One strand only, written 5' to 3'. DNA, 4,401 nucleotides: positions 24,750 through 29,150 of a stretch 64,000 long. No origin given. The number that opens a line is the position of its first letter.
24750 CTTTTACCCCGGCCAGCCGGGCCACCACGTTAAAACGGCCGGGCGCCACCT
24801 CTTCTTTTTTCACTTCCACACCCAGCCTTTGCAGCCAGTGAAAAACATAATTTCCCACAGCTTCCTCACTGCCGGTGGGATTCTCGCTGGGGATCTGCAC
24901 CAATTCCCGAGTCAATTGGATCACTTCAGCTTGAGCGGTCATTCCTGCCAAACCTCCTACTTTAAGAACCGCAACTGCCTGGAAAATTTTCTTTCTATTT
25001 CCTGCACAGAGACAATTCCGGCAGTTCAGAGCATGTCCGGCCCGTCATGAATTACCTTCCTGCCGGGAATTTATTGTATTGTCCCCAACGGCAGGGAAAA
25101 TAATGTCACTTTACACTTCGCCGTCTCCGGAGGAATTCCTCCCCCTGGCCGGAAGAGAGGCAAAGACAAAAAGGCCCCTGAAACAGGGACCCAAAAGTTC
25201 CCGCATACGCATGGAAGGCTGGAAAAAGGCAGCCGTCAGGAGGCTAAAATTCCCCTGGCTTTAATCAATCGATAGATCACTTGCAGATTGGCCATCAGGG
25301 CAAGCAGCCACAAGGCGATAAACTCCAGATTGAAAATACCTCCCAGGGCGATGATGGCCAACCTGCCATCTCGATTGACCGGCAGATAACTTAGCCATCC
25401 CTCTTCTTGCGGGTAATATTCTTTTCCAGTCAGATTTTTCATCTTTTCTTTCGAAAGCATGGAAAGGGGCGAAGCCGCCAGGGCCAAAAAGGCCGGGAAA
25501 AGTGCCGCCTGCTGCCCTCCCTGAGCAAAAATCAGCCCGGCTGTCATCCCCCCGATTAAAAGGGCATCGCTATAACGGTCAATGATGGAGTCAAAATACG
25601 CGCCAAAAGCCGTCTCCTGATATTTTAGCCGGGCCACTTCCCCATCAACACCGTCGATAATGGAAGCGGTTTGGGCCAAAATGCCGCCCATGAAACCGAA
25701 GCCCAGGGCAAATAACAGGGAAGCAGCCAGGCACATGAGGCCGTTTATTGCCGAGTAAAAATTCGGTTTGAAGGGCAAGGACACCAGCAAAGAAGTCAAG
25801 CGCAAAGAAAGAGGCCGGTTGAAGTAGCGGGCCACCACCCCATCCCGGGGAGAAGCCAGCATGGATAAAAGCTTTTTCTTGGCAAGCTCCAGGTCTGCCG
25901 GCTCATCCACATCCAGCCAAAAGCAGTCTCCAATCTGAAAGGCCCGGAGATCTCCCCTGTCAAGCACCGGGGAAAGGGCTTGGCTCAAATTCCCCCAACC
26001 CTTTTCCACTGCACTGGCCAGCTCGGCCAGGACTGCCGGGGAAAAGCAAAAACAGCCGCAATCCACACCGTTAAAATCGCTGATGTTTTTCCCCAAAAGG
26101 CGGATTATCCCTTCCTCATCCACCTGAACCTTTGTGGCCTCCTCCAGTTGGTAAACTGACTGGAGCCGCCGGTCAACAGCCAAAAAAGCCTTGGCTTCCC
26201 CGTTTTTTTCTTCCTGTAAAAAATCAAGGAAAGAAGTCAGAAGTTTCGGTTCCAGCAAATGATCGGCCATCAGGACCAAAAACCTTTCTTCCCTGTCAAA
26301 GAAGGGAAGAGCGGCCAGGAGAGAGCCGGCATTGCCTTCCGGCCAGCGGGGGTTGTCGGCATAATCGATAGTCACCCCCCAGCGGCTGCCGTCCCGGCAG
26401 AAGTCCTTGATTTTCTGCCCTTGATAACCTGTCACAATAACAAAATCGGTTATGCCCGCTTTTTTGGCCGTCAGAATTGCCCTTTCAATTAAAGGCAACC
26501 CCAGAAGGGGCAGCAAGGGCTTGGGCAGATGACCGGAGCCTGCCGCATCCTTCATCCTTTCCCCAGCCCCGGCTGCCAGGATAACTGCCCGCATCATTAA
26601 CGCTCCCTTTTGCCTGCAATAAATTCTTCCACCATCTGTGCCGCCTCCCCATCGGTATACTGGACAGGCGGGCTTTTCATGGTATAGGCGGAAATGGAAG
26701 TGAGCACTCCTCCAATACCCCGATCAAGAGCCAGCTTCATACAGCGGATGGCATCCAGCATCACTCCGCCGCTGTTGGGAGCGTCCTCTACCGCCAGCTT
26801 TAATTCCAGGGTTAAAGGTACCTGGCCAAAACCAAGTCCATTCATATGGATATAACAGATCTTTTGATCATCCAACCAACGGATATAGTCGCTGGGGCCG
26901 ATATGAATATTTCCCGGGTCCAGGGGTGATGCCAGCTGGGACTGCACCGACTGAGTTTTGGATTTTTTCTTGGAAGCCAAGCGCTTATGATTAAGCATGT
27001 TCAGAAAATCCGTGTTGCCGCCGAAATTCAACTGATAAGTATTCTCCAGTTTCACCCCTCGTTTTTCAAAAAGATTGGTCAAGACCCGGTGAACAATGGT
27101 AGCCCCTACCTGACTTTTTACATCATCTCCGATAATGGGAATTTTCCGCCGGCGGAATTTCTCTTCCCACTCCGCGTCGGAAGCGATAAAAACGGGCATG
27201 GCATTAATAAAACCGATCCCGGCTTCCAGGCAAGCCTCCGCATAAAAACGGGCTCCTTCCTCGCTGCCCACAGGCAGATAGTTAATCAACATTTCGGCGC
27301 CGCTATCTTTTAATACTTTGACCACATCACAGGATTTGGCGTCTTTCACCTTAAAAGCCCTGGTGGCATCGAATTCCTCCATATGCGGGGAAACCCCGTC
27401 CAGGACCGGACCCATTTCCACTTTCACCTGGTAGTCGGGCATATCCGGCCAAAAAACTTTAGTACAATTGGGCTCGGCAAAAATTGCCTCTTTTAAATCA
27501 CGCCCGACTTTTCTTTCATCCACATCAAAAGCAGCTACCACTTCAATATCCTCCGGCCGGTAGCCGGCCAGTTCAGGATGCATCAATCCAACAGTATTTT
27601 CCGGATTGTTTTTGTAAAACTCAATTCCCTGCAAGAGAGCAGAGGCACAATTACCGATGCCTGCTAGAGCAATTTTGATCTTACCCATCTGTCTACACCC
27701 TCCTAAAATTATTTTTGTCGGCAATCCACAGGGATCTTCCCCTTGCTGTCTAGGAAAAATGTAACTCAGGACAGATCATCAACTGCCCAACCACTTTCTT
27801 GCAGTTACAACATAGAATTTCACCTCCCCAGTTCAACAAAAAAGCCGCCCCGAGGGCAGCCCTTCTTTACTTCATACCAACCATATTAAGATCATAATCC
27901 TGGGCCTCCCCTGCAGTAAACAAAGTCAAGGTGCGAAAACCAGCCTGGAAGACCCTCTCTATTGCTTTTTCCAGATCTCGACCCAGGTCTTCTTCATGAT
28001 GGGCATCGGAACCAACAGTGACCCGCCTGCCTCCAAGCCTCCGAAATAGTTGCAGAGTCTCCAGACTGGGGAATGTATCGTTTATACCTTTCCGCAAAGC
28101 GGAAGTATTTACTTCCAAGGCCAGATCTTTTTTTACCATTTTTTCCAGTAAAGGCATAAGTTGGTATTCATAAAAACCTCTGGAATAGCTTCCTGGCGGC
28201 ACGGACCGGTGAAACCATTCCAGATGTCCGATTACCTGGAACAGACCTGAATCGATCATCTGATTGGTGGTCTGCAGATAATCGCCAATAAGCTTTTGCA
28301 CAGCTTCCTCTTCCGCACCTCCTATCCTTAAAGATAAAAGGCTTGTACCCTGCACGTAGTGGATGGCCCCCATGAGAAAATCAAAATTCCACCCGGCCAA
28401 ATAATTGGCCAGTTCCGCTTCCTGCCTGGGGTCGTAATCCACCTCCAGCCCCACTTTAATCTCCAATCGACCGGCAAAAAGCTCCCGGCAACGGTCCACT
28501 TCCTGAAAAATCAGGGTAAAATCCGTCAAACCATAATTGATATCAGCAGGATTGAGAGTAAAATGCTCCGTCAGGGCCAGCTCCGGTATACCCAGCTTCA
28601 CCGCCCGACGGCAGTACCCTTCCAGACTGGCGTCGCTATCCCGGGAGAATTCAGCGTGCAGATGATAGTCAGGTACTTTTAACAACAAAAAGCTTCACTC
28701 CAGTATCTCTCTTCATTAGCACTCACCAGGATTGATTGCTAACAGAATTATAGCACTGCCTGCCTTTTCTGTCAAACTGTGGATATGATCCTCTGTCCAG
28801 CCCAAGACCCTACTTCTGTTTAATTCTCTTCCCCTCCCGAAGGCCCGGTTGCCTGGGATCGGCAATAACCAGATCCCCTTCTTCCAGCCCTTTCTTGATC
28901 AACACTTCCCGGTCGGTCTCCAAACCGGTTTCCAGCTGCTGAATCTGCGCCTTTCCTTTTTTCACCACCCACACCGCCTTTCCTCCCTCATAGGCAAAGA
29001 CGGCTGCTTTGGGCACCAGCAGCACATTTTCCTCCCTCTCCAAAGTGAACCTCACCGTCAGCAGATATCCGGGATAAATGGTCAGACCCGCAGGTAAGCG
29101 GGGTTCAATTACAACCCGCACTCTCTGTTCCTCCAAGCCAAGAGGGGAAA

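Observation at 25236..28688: A di-myo-inositol-phosphate (thermoprotective solute) biosynthesis cluster with an adjacent PHP-family phosphatase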

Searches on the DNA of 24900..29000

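Call 54: search_rna_families(source=window, start=24900, end=29000, threshold=evalue, max_evalue=1)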
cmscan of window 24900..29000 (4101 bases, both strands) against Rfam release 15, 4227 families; matches with E-value up to 1: 0.
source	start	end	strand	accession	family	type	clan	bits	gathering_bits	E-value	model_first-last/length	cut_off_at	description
